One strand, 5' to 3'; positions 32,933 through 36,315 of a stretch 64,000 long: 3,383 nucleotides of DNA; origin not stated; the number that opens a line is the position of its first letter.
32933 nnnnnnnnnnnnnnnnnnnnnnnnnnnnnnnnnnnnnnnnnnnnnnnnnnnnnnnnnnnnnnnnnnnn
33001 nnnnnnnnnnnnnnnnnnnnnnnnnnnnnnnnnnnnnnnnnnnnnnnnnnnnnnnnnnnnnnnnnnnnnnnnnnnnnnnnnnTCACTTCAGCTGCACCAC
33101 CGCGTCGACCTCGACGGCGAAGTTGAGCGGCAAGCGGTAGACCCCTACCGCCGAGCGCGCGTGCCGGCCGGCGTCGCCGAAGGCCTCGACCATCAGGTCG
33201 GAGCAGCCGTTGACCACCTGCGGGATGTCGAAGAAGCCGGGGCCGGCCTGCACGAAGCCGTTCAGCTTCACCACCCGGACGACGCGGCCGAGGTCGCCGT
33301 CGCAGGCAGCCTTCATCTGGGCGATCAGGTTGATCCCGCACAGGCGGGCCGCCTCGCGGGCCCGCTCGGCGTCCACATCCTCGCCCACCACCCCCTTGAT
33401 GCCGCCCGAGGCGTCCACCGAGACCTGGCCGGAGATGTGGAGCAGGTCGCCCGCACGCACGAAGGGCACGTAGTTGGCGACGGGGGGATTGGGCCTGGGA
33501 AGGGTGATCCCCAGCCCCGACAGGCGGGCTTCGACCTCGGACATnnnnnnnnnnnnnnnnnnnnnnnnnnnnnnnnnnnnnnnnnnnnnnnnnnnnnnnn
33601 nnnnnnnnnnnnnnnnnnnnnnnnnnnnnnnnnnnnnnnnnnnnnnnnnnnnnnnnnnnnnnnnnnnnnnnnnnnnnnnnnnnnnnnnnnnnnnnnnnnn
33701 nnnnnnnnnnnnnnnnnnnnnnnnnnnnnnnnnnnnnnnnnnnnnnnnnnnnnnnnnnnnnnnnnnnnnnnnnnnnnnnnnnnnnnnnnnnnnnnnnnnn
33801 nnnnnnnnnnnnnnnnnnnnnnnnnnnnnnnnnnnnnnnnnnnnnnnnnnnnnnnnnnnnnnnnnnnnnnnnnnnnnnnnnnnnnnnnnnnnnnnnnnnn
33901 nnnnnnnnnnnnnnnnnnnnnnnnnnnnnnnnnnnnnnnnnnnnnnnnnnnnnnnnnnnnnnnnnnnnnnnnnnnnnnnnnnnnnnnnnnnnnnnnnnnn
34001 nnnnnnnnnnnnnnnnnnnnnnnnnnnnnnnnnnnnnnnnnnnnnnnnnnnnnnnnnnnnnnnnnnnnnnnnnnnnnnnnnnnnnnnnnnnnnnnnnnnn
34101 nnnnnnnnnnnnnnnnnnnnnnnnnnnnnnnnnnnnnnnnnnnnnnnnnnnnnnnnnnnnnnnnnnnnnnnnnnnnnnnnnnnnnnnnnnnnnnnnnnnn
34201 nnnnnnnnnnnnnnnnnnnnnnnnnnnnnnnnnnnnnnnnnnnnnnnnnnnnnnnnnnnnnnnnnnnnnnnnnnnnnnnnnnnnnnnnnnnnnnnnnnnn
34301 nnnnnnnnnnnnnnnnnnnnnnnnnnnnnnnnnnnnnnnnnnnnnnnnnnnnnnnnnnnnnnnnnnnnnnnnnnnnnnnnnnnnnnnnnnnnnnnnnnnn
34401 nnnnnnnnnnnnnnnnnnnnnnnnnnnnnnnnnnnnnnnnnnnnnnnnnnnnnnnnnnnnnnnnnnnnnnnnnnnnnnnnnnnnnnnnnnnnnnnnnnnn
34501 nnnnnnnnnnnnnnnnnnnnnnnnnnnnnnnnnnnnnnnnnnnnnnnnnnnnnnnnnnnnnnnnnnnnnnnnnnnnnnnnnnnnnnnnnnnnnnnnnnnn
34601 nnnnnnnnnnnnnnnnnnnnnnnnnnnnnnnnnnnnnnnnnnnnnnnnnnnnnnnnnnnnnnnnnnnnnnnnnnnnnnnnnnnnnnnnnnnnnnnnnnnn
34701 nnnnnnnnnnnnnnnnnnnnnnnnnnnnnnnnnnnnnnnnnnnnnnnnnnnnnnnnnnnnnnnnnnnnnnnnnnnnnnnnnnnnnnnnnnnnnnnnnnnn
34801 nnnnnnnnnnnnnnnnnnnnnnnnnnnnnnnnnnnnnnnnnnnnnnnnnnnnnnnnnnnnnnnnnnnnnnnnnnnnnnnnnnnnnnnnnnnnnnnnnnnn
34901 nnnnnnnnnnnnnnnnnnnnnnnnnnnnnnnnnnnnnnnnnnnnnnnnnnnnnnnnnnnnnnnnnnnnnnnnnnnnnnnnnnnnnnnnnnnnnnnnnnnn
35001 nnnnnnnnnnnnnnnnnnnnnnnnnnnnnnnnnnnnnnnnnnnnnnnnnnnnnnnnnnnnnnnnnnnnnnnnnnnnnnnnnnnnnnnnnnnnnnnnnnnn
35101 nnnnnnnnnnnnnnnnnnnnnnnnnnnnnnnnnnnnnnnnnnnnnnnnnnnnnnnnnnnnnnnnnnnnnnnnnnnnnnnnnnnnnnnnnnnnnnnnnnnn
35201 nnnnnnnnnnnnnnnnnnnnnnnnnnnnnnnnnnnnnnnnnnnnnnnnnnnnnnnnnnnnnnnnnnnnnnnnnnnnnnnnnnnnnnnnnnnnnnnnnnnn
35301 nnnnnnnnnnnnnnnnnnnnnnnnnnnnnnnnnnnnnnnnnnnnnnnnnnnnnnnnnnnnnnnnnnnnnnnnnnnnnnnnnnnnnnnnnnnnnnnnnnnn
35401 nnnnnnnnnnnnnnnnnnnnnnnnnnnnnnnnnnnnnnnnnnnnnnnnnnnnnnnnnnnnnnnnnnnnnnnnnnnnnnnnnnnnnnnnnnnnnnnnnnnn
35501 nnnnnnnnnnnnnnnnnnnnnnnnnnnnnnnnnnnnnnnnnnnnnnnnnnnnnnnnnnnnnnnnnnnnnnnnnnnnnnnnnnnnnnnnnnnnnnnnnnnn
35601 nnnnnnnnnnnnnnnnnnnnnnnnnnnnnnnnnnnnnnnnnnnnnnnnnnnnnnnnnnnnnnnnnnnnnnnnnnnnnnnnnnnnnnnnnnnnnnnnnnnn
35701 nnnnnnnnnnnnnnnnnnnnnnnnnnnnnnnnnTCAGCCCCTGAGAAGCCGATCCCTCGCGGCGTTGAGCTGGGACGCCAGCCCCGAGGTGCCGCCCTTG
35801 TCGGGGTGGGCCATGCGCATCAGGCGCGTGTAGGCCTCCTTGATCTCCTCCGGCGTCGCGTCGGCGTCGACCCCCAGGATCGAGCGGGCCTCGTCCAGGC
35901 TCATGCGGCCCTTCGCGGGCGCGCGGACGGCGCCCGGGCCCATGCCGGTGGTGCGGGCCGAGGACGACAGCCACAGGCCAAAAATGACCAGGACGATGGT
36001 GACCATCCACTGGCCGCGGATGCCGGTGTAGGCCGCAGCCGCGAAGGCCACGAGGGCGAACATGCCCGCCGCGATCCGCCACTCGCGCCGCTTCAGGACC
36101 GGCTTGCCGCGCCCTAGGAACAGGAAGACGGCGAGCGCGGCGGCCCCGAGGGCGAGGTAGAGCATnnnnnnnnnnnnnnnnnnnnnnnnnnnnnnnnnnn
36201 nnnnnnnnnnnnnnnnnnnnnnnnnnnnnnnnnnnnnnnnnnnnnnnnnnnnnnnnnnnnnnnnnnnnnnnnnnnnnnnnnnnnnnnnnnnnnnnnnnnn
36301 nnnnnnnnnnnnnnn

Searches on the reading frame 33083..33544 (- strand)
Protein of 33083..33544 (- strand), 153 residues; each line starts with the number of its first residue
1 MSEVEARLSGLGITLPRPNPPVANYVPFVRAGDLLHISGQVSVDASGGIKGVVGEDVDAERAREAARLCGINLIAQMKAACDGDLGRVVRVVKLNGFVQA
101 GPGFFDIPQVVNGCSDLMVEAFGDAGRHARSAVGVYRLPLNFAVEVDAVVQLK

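Call 73: search_protein_families(library=pfam, proteins=[window:33083-33544:-], max_evalue=0.001)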
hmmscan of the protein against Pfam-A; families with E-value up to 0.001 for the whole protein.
window:33083-33544:- (153 aa): 2 families
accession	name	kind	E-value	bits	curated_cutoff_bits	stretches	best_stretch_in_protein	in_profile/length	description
PF14588.11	YjgF_endoribonc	-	4.6e-19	69.1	35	1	5-143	1-139/148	YjgF/chorismate_mutase-like, putative endoribonuclease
PF01042.26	Ribonuc_L-PSP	-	6.1e-14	52.5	27.3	1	21-150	7-119/121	Endoribonuclease L-PSP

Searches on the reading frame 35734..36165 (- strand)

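Call 73: search_protein_families(library=pfam, proteins=[window:35734-36165:-], max_evalue=0.001)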
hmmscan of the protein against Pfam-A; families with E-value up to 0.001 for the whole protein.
window:35734-36165:- (143 aa): 2 families
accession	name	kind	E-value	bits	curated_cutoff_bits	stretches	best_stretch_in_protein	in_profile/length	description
PF00226.36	DnaJ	-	3.7e-08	33.8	27.8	1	96-124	5-33/63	DnaJ domain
PF03656.18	Pam16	-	1.4e-06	28.8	30.3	1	79-140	47-107/127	Pam16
